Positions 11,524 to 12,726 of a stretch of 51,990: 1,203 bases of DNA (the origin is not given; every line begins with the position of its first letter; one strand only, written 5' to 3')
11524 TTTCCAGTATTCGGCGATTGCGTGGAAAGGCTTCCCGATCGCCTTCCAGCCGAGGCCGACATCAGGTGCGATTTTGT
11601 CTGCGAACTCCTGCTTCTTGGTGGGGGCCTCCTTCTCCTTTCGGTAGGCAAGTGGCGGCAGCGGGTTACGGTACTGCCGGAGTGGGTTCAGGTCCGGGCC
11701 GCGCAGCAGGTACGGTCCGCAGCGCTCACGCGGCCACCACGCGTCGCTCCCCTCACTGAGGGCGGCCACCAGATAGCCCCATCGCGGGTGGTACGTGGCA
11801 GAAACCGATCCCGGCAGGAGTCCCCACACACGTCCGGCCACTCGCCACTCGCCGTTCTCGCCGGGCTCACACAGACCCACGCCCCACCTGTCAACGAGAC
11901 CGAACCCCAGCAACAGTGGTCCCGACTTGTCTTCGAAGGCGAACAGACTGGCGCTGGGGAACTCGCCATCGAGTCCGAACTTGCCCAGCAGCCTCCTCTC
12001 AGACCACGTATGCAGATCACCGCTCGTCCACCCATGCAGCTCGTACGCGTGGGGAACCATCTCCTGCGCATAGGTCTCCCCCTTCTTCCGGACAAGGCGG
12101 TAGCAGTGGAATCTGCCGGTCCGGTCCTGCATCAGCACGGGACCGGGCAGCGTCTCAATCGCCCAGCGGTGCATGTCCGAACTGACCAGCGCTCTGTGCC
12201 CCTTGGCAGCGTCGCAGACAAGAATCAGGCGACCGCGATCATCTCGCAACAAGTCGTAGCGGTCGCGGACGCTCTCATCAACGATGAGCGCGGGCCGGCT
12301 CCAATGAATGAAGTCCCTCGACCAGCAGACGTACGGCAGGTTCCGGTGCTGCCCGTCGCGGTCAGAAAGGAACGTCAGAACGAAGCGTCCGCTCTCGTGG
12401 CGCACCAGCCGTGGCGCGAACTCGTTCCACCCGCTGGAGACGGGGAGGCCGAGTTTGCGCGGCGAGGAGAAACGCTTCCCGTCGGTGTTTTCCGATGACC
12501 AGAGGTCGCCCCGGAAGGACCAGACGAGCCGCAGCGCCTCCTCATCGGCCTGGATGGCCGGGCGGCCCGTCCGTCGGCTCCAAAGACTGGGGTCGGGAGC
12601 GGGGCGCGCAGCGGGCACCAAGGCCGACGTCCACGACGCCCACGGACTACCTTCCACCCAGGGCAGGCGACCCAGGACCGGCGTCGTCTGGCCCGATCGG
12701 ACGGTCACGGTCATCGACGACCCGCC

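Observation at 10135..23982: Four adjacent proteins share a CsgG/LpoB/TolB-N-like module; three form a tandem giant-paralog family with a TolB-like module-plus-propeller logic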

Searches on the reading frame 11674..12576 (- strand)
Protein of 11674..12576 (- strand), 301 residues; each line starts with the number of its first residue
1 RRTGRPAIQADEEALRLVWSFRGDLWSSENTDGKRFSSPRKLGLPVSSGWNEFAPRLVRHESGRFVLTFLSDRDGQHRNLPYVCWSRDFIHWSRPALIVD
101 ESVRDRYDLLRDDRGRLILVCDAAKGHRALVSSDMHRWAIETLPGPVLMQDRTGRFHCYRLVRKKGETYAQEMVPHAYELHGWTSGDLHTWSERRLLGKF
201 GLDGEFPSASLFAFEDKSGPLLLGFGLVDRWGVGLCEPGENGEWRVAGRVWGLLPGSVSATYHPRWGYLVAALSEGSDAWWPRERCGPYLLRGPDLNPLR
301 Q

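Call 59: search_solved_structures(query=A5, max_evalue=10, show_alignments=2)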
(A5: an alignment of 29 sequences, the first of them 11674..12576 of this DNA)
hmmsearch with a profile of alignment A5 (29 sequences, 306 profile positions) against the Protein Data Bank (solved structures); distinct sequences matched with E-value up to 10: 37.
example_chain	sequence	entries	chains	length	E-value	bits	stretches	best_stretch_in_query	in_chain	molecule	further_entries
8gn6_C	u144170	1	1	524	0.00019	24.3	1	125-263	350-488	Sialidase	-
8gn6_A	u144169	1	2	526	0.0002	24.3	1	125-263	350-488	Sialidase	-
8feb_A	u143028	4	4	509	0.00025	24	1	136-256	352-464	Sialidase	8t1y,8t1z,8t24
8t26_A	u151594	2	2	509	0.00026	23.9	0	148-225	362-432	Sialidase, putative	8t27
9nqx_A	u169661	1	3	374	0.0035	20.2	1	135-209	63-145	Sialidase-2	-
2f24_A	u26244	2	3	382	0.007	19.2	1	135-209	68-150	Sialidase 2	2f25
1snt_A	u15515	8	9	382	0.0071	19.2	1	135-209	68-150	Sialidase 2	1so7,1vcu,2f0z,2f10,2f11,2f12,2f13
4nc5_A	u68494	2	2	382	0.0074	19.1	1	134-209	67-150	Sialidase-2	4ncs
2f26_A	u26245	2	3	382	0.0077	19.1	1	135-209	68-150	Sialidase 2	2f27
2f28_A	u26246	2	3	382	0.0087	18.9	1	135-209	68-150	Sialidase 2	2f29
8aa2_E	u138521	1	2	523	0.014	18.2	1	122-219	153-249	Glycoside hydrolase family 32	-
6r3u_A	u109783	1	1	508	0.014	18.2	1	122-221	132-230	Glycoside hydrolase family 32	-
6r3r_A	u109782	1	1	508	0.015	18.2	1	122-219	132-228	Glycoside hydrolase family 32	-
7fip_A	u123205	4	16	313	0.015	18.1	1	72-148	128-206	Beta-1,2-mannobiose phosphorylase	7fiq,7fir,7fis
7znr_A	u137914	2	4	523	0.015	18.1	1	122-219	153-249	Sucrose-6-phosphate hydrolase | Glycoside hydrolase family 32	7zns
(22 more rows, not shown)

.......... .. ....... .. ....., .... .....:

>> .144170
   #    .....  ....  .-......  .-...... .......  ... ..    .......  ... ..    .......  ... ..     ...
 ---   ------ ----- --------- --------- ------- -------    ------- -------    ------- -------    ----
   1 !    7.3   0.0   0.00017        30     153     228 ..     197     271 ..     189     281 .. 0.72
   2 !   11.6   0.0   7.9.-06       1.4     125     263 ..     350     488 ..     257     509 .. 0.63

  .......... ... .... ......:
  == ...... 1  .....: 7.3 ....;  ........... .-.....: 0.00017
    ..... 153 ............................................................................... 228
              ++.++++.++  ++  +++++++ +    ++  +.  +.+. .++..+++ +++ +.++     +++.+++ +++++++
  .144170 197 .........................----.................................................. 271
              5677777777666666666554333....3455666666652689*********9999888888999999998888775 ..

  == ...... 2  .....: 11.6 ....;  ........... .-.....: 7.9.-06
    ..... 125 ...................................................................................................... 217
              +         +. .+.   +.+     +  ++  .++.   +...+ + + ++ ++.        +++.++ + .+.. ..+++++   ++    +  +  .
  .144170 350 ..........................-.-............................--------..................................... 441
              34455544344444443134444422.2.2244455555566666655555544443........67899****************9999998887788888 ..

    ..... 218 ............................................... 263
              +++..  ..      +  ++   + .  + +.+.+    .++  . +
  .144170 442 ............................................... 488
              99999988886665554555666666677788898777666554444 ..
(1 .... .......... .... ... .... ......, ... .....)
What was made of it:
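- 11674..12558 (-): A beta-propeller (residues 646-940), BNR/Asp-box type, about six blades. The family profile against the PDB gives sialidase at E 2e-4 (call 59).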

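Call 66: search_protein_representatives(alignment_id=A5)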
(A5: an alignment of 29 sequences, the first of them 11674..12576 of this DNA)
Query: 29 sequences, 306 profile positions. Proteins with E-value up to 0.001 (for the whole library): 1105; up to 1e-10: 262; up to 1e-30: 105. The best 150 are listed.
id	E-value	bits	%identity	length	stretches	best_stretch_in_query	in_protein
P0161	9.1e-108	376.8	-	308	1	5-305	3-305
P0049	1.5e-107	376.1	-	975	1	4-305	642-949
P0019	6.8e-106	370.7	-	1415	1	3-305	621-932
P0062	1.1e-104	366.7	-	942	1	3-305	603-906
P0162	1.9e-104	366.0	-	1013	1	4-304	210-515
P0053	1.9e-104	365.9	-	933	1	4-306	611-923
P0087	3.7e-103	361.7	-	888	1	5-305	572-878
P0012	1.8e-101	356.2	-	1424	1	2-305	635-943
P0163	3.9e-101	355.1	-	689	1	4-305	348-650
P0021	7.9e-101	354.1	-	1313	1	3-305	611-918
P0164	9.1e-101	353.9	-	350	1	3-305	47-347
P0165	3.1e-100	352.1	-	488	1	4-305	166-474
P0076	3.4e-99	348.7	-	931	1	3-305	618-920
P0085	7.2e-99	347.6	-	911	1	4-305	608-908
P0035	9.7e-99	347.2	-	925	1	4-305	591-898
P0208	4.4e-38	148.0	-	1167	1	7-298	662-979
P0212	1.7e-36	142.8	-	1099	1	17-296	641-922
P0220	1.4e-33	133.2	-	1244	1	17-298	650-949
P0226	1.0e-29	120.5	-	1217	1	17-201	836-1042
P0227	7.1e-29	117.8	-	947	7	5-99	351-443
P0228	1.1e-28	117.1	-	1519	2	17-263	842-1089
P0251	2.4e-21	93.0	-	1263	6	21-169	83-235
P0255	5.9e-21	91.7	-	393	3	53-209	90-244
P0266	3.5e-18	82.7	-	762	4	80-211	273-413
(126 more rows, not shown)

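Call 68: search_protein_families(library=pfam, proteins=[P0208, P0212, P0220, P0226, P0228, P0251, P0227, P0255, P0266], max_evalue=0.001)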
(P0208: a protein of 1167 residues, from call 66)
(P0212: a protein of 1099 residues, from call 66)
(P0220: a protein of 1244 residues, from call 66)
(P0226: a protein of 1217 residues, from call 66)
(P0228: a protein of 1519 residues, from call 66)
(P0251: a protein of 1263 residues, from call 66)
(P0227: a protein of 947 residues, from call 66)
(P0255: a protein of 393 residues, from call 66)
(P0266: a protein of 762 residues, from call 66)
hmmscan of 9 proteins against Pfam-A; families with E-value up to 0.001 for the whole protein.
P0208 (1167 aa): 6 families
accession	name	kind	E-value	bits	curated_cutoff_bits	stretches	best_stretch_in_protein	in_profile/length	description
PF13414.12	TPR_11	-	3.9e-06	26.9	26.8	1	204-238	5-39/42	TPR repeat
PF07719.23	TPR_2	-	4.4e-06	26.9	27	0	227-260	1-34/34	Tetratricopeptide repeat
PF17680.6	FlgO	-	9.3e-06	26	22.6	1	24-149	8-122/130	FlgO protein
PF13432.12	TPR_16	-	0.0002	22.2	32.7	1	200-258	4-62/65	Tetratricopeptide repeat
PF13174.12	TPR_6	-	0.00065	20.6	26.3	0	228-259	1-32/33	Tetratricopeptide repeat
PF00515.34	TPR_1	-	0.00094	19.3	27.8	0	201-226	9-34/34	Tetratricopeptide repeat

P0212 (1099 aa): 7 families
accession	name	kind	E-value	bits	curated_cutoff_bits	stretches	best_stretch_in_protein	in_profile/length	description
PF14559.12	TPR_19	-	1.5e-06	28.9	25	1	199-256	1-58/68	Tetratricopeptide repeat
PF13432.12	TPR_16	-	4.9e-06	27.3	32.7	1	196-255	4-63/65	Tetratricopeptide repeat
PF13525.12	YfiO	-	0.00025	21.3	25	1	190-258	5-77/203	Outer membrane lipoprotein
PF13414.12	TPR_11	-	0.00029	20.9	26.8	1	200-234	5-39/42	TPR repeat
PF13428.12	TPR_14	-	0.00036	21.4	23.5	0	224-257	2-35/44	Tetratricopeptide repeat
PF17680.6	FlgO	-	0.00073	19.8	22.6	0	101-143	78-120/130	FlgO protein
PF13088.12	BNR_2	-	0.00096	19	31.4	0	674-774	160-254/277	BNR repeat-like domain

P0220 (1244 aa): 3 families
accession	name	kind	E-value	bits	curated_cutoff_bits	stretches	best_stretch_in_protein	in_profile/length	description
PF13432.12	TPR_16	-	1.6e-06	28.9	32.7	1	198-258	3-63/65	Tetratricopeptide repeat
PF03783.19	CsgG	-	0.00021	21.1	20.8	1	35-120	12-97/210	Curli production assembly/transport component CsgG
PF14559.12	TPR_19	-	0.00051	20.7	25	1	203-261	2-60/68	Tetratricopeptide repeat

P0226 (1217 aa): 3 families
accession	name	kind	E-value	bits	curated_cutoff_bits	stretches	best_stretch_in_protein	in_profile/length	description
PF03783.19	CsgG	-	3.2e-09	36.8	20.8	1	58-113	52-106/210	Curli production assembly/transport component CsgG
PF13428.12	TPR_14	-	0.00046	21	23.5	0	334-373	4-43/44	Tetratricopeptide repeat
PF13414.12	TPR_11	-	0.00049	20.2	26.8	0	341-372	4-35/42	TPR repeat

P0228 (1519 aa): 7 families
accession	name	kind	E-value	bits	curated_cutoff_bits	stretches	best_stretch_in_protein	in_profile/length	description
PF13646.12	HEAT_2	-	4.6e-37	126.6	27.7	5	1426-1511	1-87/88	HEAT repeats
PF02985.28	HEAT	-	6.4e-20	69.8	23.5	0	1361-1389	2-30/31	HEAT repeat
PF03130.22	HEAT_PBS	-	4.5e-18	64.1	20.9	0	1441-1466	2-27/27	PBS lyase HEAT-like repeat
PF13513.12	HEAT_EZ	-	5.3e-14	52.8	27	0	1359-1385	28-54/55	HEAT-like repeat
PF03783.19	CsgG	-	1.1e-08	35.1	20.8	1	63-116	53-105/210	Curli production assembly/transport component CsgG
PF12717.13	Cnd1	-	2.8e-06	27.9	26.4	0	1287-1357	12-86/162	non-SMC mitotic condensation complex subunit 1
PF25786.1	HEAT_GCN1_C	-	4.7e-05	23.9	27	0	1240-1292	37-96/151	GCN1-like, C-terminal HEAT repeats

P0251 (1263 aa): 3 families
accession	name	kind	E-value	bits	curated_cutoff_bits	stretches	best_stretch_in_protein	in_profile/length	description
PF13088.12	BNR_2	-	7.4e-24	85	31.4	1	86-320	17-268/277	BNR repeat-like domain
PF24316.1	Tli3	-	1.9e-06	28.7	27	0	433-474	55-98/129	T6SS Tli3 immunity protein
PF21471.3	Reelin_subrepeat-B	-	0.00012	22.3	27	0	123-158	41-75/127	Reelin subrepeat B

P0227 (947 aa): 3 families
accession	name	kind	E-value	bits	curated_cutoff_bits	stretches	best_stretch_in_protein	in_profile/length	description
PF13088.12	BNR_2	-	8.3e-37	127.5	31.4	3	72-323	14-277/277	BNR repeat-like domain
PF15892.11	BNR_4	-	1.7e-07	31.3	27.3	0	753-895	42-197/272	BNR repeat-containing family member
PF12768.13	Rax2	-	4.1e-05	23.5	28.8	1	455-552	79-172/254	Rax2 C-terminal beta propeller domain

P0255 (393 aa): 6 families
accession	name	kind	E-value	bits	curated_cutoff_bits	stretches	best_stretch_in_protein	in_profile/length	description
PF13088.12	BNR_2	-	1.5e-21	77.4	31.4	2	62-314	17-275/277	BNR repeat-like domain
PF04616.20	Glyco_hydro_43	-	1.6e-14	54.4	32.2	3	95-172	72-153/288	Glycosyl hydrolases family 43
PF07494.17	Reg_prop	-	2e-12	46.1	20.4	0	245-261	5-21/24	Two component regulator propeller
PF24067.1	Beta-prop_BT_1020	-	1.8e-05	24.9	27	0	217-242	76-99/236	BT_1020-like, N-terminal beta propeller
PF00251.26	Glyco_hydro_32N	-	0.00026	21.1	22.1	0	39-128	76-170/307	Glycosyl hydrolases family 32 N-terminal domain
PF15892.11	BNR_4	-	0.00073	19.4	27.3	0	188-265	89-170/272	BNR repeat-containing family member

P0266 (762 aa): 1 family
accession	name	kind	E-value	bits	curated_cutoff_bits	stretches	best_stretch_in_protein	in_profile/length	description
PF13088.12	BNR_2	-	1.4e-15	57.8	31.4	2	459-673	28-258/277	BNR repeat-like domain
